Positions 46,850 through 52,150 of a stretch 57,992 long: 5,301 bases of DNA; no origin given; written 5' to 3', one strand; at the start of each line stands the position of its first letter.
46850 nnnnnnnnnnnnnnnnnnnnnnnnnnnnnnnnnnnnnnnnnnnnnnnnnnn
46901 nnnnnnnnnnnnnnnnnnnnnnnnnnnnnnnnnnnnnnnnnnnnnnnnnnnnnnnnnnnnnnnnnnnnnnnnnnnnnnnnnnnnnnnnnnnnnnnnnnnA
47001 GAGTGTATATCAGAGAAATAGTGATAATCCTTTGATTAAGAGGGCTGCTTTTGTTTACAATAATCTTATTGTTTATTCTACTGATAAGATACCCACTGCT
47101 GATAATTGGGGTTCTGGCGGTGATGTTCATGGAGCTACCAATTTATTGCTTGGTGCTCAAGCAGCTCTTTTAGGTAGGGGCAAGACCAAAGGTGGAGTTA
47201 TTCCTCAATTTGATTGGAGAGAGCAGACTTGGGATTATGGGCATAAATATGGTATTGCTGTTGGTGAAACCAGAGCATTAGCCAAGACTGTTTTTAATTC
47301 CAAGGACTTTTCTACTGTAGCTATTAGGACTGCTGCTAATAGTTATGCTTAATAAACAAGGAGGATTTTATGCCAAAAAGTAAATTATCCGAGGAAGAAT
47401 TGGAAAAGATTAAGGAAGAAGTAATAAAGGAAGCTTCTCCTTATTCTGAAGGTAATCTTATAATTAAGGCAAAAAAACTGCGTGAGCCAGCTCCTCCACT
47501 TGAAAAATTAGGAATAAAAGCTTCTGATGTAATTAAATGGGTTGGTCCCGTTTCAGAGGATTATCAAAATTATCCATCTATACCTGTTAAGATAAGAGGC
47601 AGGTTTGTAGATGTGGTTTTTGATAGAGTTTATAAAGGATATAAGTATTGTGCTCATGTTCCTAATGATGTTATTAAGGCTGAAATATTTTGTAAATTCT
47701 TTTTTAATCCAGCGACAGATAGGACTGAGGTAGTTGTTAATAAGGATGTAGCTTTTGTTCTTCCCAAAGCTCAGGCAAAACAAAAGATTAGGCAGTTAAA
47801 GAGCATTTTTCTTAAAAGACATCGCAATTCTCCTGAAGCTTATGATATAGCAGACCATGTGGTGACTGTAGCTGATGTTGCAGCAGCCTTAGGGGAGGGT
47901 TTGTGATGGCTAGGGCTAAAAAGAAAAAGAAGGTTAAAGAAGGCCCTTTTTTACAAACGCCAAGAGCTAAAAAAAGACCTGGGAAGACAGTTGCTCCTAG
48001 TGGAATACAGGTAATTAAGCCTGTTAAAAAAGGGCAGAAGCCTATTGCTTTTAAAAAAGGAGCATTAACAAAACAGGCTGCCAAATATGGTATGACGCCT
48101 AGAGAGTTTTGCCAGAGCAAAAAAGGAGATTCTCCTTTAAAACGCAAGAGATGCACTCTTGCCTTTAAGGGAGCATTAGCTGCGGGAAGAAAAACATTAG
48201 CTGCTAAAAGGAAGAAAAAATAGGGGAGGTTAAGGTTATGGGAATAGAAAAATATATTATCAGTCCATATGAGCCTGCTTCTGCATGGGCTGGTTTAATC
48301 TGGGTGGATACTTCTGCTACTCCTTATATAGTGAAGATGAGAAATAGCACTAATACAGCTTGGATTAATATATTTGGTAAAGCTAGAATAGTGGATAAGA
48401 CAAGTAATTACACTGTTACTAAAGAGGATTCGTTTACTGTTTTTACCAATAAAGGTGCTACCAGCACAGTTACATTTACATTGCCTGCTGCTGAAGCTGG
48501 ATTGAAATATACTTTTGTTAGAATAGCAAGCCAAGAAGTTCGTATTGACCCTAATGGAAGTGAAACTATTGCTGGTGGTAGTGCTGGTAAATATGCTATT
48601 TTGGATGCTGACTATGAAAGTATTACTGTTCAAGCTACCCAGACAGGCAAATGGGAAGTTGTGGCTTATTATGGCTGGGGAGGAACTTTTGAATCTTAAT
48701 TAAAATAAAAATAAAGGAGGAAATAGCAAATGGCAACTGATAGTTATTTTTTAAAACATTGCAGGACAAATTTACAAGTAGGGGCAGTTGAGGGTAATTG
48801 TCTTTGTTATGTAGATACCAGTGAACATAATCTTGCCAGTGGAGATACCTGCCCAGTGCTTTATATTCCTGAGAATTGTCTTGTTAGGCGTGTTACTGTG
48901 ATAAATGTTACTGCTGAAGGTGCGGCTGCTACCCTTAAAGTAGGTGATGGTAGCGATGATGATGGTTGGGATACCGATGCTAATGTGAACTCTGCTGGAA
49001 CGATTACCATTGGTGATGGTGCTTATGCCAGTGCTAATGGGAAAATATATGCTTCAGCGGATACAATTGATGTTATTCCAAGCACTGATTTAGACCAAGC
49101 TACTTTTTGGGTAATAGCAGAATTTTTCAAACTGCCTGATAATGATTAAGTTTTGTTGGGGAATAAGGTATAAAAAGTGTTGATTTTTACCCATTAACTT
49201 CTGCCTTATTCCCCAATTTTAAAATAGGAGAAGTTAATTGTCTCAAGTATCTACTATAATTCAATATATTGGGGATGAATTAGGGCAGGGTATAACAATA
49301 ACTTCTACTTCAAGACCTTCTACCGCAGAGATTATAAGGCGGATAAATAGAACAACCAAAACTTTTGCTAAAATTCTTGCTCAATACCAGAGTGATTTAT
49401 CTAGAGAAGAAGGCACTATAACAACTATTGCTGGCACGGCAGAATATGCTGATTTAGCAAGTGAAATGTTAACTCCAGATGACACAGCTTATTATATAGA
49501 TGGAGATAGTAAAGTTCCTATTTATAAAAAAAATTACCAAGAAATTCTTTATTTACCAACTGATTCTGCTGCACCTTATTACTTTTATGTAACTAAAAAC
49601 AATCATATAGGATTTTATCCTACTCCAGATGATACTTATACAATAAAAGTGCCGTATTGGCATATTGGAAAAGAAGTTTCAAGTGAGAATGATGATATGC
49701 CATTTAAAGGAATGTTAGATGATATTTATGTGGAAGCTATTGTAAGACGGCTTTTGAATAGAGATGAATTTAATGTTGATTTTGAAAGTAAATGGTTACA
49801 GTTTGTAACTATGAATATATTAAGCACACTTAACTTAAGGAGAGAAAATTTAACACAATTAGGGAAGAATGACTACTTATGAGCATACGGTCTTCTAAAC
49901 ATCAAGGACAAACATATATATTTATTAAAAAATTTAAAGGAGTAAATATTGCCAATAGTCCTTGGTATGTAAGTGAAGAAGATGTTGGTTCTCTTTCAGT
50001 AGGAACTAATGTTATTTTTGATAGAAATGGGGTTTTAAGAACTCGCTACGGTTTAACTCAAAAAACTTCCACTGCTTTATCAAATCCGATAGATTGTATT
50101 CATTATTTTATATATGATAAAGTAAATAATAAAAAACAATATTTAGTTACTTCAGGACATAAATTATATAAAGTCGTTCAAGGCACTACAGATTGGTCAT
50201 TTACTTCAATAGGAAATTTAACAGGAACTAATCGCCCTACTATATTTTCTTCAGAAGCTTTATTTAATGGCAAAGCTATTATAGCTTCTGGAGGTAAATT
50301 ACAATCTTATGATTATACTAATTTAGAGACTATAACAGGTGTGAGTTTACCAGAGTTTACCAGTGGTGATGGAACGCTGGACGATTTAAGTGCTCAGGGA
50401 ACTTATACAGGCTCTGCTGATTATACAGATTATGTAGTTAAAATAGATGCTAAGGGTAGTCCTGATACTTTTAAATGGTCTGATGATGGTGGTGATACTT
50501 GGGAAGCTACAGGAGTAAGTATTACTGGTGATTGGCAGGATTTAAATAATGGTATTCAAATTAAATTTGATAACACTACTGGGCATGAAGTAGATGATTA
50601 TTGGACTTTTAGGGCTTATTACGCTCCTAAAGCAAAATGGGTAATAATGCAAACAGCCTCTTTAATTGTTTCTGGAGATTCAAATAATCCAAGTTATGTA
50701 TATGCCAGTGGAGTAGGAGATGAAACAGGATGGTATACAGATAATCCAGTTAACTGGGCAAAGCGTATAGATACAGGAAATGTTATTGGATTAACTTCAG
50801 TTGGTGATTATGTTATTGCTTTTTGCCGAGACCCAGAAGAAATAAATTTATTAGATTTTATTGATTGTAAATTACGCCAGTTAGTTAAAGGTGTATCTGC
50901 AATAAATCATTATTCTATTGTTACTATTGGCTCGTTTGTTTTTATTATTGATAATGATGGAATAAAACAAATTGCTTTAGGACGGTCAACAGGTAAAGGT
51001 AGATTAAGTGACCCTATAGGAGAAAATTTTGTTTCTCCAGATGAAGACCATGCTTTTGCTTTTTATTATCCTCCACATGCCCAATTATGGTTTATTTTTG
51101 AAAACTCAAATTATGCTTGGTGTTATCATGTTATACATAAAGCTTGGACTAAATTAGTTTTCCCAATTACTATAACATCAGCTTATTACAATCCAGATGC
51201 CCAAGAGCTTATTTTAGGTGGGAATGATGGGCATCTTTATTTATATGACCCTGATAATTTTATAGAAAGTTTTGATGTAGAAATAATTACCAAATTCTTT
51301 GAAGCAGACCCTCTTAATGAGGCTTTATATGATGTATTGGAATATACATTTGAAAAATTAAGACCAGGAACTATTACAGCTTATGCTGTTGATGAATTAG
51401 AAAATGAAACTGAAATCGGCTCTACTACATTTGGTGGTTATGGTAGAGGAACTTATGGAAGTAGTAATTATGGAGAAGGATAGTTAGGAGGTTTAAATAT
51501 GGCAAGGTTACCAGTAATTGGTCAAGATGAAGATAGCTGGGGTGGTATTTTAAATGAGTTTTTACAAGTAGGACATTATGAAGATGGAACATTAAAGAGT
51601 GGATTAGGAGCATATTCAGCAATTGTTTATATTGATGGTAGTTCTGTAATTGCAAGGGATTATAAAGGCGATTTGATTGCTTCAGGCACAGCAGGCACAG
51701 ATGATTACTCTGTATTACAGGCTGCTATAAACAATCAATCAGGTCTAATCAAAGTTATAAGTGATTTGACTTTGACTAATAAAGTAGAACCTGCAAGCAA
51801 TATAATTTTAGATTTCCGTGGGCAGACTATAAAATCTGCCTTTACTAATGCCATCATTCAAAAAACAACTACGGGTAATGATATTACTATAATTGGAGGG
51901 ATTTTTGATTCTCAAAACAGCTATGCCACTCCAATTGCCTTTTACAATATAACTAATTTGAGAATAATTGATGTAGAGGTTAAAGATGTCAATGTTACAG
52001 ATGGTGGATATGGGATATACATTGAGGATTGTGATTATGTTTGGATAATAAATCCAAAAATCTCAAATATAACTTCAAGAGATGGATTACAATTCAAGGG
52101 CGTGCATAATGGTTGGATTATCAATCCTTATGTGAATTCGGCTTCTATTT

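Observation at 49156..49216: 13-bp perfect inverted repeat with 35-nt loop between late genes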

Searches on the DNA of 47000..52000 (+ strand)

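Call 7: search_dna_similar(query=window:47000-52000:+, collection=phages, mode=distant, max_rows=30)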
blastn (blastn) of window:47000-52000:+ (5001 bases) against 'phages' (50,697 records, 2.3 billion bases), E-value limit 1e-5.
No match.

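Call 40: search_rna_families(source=window, start=49050, end=49300, threshold=evalue, max_evalue=10, show_alignments=2)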
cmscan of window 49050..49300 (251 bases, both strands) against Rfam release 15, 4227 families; matches with E-value up to 10: 5.
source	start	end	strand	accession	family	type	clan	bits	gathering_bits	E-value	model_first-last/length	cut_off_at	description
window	49194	49237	-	RF02266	XIST_intron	Gene; lncRNA;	-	25.1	70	0.013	1-68/68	no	XIST 3' intron conserved motif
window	49151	49274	-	RF00340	SNORA36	Gene; snRNA; snoRNA; HACA-box;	CL00035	19.1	43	0.36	1-132/132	no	Small nucleolar RNA SNORA36 family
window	49140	49252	+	RF01269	snR80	Gene; snRNA; snoRNA; HACA-box;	CL00033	17.6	40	2.1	1-176/176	no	Small nucleolar RNA snR80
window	49081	49136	-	RF03315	mir-723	Gene; miRNA;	-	13.3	63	9.6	1-60/60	no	mir-723 microRNA precursor family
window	49155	49217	+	RF04049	MIR7127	Gene; miRNA;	-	12.8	100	9.8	1-132/132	no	MIR7127 microRNA precursor family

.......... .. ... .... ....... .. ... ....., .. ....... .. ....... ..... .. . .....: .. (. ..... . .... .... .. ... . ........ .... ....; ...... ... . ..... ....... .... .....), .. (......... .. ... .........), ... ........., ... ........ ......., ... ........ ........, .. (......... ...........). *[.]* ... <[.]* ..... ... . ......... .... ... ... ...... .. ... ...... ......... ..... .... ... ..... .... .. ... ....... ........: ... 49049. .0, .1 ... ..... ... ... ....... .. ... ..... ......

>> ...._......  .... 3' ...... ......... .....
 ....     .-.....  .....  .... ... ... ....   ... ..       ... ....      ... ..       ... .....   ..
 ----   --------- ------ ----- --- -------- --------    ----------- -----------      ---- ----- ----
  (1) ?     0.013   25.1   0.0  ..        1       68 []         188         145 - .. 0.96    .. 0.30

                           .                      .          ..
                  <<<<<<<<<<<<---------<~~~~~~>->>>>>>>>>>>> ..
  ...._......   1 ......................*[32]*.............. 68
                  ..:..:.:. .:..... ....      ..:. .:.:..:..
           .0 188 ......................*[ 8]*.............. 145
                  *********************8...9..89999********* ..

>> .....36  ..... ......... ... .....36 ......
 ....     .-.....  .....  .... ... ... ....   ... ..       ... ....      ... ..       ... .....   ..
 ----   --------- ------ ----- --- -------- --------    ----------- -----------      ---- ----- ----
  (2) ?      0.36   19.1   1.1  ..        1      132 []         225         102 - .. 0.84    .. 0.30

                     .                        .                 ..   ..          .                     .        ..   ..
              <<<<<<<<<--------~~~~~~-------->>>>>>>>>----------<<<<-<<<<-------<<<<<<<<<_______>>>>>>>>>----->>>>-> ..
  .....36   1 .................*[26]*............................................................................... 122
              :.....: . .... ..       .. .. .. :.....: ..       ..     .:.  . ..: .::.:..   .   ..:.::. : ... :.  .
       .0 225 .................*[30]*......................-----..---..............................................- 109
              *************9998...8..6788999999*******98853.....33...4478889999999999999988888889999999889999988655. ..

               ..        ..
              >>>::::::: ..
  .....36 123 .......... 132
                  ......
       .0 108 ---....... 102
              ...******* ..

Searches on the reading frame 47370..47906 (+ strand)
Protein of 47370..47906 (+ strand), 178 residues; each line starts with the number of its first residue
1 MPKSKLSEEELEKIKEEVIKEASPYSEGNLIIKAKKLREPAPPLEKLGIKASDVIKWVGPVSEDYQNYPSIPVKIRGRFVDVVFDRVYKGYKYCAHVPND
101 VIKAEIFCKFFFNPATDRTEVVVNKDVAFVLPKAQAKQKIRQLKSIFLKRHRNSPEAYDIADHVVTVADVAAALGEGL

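Call 10: search_protein_families(library=phrogs, proteins=[window:47370-47906:+], max_evalue=0.01)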
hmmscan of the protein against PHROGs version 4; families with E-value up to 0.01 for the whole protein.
window:47370-47906:+ (178 aa): 0 families

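Call 11: search_protein_families(library=pfam, proteins=[window:47370-47906:+], max_evalue=0.01)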
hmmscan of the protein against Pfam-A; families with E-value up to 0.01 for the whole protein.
window:47370-47906:+ (178 aa): 0 families

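Call 66: search_solved_structures(query=window:47370-47906:+, max_evalue=1)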
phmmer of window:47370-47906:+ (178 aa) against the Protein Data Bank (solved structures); distinct sequences matched with E-value up to 1: 5.
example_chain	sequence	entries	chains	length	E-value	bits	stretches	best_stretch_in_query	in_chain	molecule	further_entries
9heu_x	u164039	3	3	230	0.24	14.6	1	9-95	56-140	BAG family molecular chaperone regulator 1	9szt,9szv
1wxv_A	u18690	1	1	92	0.37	13.9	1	9-59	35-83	BAG-family molecular chaperone regulator-1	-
9rs8_B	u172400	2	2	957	0.43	13.7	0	85-111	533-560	Protein inturned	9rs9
7q3d_B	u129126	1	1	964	0.44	13.7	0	85-111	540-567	Protein inturned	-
7q3e_B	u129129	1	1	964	0.81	12.8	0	85-109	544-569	Protein inturned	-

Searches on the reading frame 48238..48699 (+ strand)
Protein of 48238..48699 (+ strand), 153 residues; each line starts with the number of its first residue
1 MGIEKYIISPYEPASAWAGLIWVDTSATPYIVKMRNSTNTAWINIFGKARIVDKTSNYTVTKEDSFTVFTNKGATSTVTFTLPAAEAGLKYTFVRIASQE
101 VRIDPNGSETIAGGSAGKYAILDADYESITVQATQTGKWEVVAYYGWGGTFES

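Call 10: search_protein_families(library=phrogs, proteins=[window:48238-48699:+], max_evalue=0.01)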
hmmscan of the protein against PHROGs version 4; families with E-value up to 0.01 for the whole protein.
window:48238-48699:+ (153 aa): 3 families
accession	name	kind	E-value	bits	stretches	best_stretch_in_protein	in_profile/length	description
phrog_32680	-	tail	1.3e-06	28.2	1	7-54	46-93/548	tail fiber protein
phrog_37034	-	unknown function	0.0021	18.9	1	27-94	61-125/171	-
phrog_22789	-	unknown function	0.008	17.6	0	23-79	34-89/100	-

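Call 11: search_protein_families(library=pfam, proteins=[window:48238-48699:+], max_evalue=0.01)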
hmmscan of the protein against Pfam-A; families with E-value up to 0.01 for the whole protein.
window:48238-48699:+ (153 aa): 0 families

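Call 67: search_solved_structures(query=window:48238-48699:+, max_evalue=1)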
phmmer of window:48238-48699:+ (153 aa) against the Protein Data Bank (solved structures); distinct sequences matched with E-value up to 1: 1.
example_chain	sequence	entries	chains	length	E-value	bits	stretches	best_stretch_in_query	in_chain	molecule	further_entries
9kqp_K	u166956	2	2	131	0.17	15.1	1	47-119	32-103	PSI-K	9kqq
